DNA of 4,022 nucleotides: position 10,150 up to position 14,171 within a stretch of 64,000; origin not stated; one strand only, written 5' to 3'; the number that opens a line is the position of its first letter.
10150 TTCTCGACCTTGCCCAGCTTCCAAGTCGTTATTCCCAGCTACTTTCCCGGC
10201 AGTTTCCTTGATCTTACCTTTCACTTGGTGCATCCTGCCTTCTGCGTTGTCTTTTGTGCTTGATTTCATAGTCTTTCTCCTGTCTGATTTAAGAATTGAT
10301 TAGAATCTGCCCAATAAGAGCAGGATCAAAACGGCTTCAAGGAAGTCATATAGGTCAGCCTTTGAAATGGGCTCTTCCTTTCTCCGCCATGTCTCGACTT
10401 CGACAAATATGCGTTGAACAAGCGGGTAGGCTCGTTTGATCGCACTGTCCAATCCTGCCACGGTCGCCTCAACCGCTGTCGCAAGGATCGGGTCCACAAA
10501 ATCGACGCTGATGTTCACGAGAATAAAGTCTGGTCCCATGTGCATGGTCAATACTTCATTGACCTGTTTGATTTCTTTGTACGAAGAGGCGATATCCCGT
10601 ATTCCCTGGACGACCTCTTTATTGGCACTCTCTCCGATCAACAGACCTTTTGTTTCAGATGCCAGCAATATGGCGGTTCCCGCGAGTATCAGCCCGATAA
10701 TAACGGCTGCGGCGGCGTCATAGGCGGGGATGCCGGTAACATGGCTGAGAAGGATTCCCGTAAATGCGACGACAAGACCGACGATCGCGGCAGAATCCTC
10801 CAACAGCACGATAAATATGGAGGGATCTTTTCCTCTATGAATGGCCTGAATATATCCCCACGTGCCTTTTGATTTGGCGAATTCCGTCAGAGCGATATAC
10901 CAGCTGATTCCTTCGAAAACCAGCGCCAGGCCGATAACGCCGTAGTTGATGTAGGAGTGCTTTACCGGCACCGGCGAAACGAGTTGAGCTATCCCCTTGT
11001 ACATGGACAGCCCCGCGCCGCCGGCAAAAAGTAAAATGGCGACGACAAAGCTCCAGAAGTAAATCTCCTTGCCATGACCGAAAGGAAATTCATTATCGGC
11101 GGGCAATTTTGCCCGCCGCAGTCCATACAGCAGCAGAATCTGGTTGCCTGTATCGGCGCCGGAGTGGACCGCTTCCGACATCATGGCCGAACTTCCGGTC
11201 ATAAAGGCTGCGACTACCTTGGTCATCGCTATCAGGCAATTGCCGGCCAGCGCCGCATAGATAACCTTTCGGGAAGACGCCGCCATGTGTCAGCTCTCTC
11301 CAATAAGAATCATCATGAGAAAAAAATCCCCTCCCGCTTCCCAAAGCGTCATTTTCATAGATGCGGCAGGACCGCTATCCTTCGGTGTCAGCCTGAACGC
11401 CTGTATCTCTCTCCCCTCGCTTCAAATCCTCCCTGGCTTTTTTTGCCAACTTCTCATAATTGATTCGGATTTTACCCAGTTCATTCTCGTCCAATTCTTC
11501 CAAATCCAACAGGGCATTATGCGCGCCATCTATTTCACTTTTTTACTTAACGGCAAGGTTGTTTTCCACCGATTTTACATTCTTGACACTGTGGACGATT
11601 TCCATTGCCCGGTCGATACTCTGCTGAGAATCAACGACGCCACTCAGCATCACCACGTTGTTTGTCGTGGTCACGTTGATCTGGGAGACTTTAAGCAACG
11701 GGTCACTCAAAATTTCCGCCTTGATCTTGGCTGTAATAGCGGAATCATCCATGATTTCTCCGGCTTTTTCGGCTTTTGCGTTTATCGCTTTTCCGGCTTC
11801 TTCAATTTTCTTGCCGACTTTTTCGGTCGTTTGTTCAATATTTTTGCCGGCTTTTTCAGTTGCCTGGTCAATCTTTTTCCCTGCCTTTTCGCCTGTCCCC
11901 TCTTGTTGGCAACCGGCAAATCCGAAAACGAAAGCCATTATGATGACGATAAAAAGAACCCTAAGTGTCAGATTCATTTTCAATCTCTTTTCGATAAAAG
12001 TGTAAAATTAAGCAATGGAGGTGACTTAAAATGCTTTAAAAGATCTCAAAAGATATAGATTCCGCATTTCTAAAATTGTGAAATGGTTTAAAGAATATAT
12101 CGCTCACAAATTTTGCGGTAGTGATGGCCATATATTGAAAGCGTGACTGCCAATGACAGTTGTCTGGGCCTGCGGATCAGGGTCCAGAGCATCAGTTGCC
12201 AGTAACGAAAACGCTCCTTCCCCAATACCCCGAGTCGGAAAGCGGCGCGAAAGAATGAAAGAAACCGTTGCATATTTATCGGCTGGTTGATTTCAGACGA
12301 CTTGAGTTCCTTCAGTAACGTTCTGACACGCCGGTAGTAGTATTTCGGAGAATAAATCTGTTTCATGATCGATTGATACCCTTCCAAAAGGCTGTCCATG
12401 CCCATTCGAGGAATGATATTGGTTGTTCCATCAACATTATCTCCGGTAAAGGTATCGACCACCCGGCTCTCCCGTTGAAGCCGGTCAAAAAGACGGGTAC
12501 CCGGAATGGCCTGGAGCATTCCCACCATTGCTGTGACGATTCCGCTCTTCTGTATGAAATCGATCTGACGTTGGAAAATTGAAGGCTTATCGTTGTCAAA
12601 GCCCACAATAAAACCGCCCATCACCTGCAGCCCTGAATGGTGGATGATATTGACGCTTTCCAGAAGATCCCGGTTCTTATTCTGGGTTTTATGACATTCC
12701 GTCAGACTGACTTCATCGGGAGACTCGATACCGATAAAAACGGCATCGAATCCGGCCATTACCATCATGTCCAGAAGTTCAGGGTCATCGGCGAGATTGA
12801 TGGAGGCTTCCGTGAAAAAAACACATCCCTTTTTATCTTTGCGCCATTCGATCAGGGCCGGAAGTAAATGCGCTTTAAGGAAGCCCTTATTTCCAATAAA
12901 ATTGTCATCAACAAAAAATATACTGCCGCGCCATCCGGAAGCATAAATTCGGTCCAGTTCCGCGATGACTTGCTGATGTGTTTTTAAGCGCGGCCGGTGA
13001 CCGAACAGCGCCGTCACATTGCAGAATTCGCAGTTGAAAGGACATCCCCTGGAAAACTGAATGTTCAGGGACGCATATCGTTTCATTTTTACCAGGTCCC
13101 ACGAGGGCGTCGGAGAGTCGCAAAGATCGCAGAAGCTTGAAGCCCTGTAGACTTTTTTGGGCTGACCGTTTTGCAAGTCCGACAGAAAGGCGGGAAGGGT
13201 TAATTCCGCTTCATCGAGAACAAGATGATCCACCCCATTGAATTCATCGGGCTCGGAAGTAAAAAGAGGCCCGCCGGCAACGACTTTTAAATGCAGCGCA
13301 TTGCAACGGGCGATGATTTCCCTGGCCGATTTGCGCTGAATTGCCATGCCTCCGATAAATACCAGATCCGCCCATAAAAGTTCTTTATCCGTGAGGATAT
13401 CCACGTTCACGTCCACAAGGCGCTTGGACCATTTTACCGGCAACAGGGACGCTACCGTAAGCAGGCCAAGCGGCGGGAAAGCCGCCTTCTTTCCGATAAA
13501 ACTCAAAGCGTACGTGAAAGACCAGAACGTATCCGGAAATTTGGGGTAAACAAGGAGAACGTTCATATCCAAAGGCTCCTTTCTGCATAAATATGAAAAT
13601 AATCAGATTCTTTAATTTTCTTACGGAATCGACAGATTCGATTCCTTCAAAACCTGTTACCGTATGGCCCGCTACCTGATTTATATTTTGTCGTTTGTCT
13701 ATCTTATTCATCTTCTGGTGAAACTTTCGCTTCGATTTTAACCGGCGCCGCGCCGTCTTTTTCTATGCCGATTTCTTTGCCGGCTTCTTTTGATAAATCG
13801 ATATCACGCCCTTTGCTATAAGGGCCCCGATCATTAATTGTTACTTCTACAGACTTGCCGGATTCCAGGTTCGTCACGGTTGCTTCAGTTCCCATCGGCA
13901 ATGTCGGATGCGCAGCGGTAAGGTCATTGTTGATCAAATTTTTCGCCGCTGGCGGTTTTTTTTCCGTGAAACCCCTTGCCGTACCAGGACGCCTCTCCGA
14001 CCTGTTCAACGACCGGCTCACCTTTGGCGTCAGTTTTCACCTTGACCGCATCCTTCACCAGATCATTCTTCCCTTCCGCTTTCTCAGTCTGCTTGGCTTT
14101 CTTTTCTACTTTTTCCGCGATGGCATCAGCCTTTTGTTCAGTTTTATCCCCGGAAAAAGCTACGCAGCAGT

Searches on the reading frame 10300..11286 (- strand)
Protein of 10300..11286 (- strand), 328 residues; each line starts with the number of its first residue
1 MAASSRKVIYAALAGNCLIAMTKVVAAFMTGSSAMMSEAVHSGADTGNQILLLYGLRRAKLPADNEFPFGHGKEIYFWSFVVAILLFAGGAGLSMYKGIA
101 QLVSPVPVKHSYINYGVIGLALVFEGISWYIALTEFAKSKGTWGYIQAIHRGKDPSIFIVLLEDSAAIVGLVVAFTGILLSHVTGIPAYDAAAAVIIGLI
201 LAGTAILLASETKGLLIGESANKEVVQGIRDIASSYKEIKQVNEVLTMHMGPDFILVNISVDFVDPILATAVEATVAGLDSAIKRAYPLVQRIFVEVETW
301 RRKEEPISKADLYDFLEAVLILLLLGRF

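Call 34: search_protein_families(library=pfam, proteins=[window:10300-11286:-], max_evalue=0.001)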
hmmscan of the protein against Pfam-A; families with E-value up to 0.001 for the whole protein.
window:10300-11286:- (328 aa): 1 family
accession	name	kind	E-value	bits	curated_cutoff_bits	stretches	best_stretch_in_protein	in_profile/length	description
PF01545.26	Cation_efflux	-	4.3e-33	115.2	26.6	1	10-213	2-194/198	Cation efflux family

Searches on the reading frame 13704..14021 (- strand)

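Call 73: search_protein_families(library=pfam, proteins=[window:13704-14021:-], max_evalue=0.01)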
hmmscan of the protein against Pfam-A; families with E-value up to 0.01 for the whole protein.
window:13704-14021:- (105 aa): 1 family
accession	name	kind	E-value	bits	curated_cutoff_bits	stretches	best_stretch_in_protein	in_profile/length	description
PF03330.24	DPBB_1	-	7.4e-18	65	28.8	1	32-96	22-83/83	Lytic transglycolase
